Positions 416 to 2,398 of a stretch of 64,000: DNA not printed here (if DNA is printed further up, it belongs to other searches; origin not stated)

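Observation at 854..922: Degenerate Nudix box (GX5KX7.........) on the C-terminus of a 561 aa protein in the virion gene block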

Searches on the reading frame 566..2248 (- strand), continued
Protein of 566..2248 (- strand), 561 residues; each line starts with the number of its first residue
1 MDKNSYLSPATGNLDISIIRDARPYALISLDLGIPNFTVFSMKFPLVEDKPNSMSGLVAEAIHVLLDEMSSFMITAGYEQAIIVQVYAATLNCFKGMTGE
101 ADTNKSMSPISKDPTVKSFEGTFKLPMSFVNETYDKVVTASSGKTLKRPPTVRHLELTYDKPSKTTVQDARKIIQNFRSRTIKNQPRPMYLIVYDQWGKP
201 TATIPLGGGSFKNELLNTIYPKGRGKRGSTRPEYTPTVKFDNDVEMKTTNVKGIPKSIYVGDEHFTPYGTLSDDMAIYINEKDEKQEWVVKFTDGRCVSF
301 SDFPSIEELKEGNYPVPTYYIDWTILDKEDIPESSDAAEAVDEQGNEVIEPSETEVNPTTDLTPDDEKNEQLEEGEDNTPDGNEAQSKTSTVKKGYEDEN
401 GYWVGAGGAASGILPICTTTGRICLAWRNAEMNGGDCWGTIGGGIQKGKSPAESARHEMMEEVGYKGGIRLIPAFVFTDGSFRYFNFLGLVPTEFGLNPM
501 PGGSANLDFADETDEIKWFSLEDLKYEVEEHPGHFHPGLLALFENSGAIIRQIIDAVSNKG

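Call 37: find_encoding_contigs(protein=P0057, flank=10000, max_places=1)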
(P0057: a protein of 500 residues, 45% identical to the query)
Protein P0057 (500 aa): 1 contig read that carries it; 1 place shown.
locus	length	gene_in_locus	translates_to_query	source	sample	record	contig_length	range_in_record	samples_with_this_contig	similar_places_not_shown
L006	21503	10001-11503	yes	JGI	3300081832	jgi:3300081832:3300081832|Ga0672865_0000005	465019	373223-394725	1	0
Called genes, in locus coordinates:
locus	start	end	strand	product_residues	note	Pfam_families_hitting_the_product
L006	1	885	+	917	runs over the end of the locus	-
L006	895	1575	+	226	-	-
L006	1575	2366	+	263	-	-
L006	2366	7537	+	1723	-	PF04865:Baseplate_J (weak)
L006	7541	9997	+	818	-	-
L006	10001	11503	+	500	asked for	-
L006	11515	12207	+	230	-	-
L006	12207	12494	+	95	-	-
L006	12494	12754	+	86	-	-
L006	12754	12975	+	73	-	-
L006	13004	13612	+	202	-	-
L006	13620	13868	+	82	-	-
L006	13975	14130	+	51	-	-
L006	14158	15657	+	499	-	-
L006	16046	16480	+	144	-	-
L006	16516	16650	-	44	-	-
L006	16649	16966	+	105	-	-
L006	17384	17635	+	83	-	-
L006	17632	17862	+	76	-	-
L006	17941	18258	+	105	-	-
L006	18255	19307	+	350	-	-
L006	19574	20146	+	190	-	-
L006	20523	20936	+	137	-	PF00542:Ribosomal_L12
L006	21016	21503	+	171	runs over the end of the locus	-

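Call 39: search_protein_families(library=pfam, proteins=[L001:11815-16281:+, L001:10405-11739:+, L001:9888-10370:+], max_evalue=0.01)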
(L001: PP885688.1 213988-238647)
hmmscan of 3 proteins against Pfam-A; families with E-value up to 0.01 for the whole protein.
L001:11815-16281:+ (1489 aa): 7 families
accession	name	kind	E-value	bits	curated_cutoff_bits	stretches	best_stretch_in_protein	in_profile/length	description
PF18760.7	ART-PolyVal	-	3e-42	145.1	31.2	3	425-567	1-140/140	ADP-Ribosyltransferase in polyvalent proteins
PF00583.31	Acetyltransf_1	-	1.2e-16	61.5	20.7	2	597-645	37-84/116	Acetyltransferase (GNAT) family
PF13508.13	Acetyltransf_7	-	2.5e-16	60.3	27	1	599-647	5-55/84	Acetyltransferase (GNAT) domain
PF13673.13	Acetyltransf_10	-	7.8e-13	49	23.6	1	599-647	33-78/128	Acetyltransferase (GNAT) domain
PF14542.12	Acetyltransf_CG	-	5.5e-10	39.7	30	1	602-644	5-48/80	GCN5-related N-acetyl-transferase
PF00293.34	NUDIX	-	6.5e-06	26.6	21.1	1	140-254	7-127/134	NUDIX domain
PF13151.12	DUF3990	-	0.0023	18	32.2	0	432-475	2-42/152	Protein of unknown function (DUF3990)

L001:10405-11739:+ (445 aa): 2 families
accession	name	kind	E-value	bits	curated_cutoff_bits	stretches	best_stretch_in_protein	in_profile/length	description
PF17338.8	GP88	-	3.2e-41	142.1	24.4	1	197-412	2-219/230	Gene product 88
PF18823.6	InPase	-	5.9e-34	117.3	26.8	1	22-128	12-118/135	Inorganic Pyrophosphatase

L001:9888-10370:+ (161 aa): 1 family
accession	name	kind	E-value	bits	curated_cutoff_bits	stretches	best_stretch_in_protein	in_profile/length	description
PF14464.11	Prok-JAB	-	1.5e-09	38.2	25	1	11-112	6-103/114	Prokaryotic homologs of the JAB domain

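Call 66: search_protein_families(library=pfam, proteins=[L004:3381-4118:+], max_evalue=0.01)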
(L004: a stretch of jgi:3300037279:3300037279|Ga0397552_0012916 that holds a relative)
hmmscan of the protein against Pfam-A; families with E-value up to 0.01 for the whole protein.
L004:3381-4118:+ (246 aa): 2 families
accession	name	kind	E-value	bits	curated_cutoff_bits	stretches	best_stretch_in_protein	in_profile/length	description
PF19835.5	SegE_GIY-YIG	-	0.00048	20.8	25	0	5-70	20-100/123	Putative endonuclease segE, GIY-YIG domain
PF01541.30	GIY-YIG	-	0.0028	18.3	22.6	1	3-71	2-67/78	GIY-YIG catalytic domain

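Call 80: search_protein_families(library=ncbifam, proteins=[window:566-2248:-, P0009, P0083], max_evalue=0.01)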
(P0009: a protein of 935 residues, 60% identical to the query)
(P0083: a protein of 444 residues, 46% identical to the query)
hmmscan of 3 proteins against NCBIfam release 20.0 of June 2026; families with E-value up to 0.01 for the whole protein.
window:566-2248:- (561 aa): 0 families

P0009 (935 aa): 0 families

P0083 (444 aa): 5 families
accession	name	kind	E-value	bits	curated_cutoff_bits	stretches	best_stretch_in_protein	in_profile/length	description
NF006530.0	PRK08999.1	equivalog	5.7e-05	22.3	245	1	25-87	13-71/315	Nudix family hydrolase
TIGR00586.1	mutt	equivalog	0.00087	19.3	97.9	1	25-75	12-62/129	8-oxo-dGTP diphosphatase MutT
NF007834.0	PRK10546.1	equivalog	0.0011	18.8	156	1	24-78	9-63/135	pyrimidine (deoxy)nucleoside triphosphate diphosphatase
NF008044.0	PRK10776.1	equivalog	0.0031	17.4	148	1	25-75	11-61/130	8-oxo-dGTP diphosphatase MutT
NF008736.0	PRK11762.1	equivalog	0.0085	15.6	169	0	31-76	60-105/186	ADP compounds hydrolase NudE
